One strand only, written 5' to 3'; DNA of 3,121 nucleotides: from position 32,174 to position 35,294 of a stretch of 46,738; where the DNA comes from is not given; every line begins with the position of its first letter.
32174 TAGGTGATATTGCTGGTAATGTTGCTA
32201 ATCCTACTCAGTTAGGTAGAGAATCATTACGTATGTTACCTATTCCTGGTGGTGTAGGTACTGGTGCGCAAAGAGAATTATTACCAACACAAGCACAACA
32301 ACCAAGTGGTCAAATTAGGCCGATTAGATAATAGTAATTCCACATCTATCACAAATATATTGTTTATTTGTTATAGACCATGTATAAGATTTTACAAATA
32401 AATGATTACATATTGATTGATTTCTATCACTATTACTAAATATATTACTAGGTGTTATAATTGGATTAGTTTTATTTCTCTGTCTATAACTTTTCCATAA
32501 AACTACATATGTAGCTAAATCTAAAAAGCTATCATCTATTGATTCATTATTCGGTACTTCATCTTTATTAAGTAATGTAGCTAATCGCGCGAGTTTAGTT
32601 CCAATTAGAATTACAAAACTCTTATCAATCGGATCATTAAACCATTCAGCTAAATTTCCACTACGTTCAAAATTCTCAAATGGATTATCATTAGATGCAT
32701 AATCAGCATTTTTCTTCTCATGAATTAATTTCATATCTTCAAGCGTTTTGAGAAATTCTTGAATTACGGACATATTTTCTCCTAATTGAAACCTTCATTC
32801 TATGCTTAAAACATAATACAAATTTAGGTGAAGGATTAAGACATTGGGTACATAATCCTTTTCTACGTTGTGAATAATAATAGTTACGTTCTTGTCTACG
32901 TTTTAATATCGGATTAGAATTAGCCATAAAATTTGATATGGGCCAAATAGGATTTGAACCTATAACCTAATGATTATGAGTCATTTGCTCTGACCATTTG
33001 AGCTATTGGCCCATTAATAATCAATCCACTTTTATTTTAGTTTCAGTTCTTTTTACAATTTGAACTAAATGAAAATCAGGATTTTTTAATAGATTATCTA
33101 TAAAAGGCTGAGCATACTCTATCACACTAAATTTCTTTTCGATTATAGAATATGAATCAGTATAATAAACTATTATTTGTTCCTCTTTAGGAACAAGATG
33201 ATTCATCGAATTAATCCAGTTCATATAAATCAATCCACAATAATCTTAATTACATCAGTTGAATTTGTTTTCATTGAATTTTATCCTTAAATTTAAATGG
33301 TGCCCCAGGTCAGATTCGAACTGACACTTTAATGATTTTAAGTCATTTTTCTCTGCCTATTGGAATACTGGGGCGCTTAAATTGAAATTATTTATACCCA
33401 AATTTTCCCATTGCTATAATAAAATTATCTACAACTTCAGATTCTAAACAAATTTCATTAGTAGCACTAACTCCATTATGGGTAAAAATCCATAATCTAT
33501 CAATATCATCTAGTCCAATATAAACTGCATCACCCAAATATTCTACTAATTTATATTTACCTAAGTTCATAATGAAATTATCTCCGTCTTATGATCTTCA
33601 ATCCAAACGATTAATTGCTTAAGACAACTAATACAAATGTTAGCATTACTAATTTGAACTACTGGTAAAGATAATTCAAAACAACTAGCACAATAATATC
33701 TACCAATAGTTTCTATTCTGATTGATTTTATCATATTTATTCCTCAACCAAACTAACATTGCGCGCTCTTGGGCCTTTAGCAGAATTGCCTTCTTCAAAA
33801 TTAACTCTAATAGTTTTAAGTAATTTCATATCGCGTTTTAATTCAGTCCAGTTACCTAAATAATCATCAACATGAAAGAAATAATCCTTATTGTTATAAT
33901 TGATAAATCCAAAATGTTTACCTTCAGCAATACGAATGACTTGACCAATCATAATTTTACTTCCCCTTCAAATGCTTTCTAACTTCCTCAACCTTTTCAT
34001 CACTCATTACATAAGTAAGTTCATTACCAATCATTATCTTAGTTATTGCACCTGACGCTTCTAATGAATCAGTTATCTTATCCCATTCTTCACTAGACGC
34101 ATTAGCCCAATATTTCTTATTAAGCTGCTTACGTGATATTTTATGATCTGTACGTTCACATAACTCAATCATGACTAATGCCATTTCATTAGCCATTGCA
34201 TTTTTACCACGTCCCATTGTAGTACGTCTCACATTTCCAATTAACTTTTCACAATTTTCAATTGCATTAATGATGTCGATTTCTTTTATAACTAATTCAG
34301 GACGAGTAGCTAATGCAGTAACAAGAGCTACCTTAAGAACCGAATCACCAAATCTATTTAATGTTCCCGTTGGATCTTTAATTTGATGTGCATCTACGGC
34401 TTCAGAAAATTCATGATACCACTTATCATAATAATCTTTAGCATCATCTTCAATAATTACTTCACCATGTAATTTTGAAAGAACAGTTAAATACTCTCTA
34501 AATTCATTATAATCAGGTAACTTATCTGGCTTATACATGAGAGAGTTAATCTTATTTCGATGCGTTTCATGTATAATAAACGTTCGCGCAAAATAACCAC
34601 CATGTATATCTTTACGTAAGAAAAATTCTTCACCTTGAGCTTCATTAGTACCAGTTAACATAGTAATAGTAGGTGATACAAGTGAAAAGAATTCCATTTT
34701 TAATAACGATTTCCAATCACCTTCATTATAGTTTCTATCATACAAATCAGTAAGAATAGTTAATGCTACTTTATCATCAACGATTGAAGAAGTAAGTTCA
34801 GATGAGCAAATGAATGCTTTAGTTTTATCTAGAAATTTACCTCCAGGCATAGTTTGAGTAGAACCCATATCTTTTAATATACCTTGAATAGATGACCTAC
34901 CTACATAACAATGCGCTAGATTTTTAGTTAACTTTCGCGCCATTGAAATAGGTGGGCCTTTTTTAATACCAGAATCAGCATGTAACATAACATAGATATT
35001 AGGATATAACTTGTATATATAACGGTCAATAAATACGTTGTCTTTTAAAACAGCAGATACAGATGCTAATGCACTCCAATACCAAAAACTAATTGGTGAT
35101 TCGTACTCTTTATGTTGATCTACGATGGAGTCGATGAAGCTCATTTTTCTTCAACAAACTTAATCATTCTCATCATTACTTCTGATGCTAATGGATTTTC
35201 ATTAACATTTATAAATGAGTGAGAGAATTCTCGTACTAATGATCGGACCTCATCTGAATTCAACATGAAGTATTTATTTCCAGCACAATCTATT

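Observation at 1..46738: Genome-wide excess of the pentamer GCGCG/CGCGC in an AT-rich genome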

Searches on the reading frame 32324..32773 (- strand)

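Call 17: search_protein_families(library=pfam, proteins=[window:32324-32773:-], max_evalue=0.01)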
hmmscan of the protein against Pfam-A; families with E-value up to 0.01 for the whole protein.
window:32324-32773:- (149 aa): 1 family
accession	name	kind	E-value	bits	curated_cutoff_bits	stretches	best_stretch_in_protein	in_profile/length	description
PF07659.16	DUF1599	-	0.0053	17.5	25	0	54-92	18-56/61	Nucleotide modification associated domain 1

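Call 70: search_protein_families(library=ncbifam, proteins=[window:32324-32773:-], max_evalue=0.01)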
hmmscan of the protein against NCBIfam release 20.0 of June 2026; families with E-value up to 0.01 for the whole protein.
window:32324-32773:- (149 aa): 0 families

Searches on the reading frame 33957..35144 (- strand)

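Call 13: search_protein_families(library=phrogs, proteins=[window:33957-35144:-], max_evalue=0.00001)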
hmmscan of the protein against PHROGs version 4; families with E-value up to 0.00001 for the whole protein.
window:33957-35144:- (395 aa): 1 family
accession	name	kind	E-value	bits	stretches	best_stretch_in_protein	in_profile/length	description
phrog_14296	-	DNA, RNA and nucleotide metabolism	1.7e-10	41.5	1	2-282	3-291/417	DNA primase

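Call 53: search_protein_families(library=pfam, proteins=[window:33957-35144:-], max_evalue=0.01)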
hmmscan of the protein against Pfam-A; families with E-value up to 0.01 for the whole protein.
window:33957-35144:- (395 aa): 1 family
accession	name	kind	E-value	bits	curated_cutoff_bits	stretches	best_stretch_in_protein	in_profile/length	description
PF13148.11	DUF3987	-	2.4e-05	24.1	27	0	17-76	3-63/364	Protein of unknown function (DUF3987)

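Call 70: search_protein_families(library=ncbifam, proteins=[window:33957-35144:-], max_evalue=0.01)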
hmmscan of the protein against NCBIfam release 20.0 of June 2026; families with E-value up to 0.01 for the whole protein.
window:33957-35144:- (395 aa): 0 families
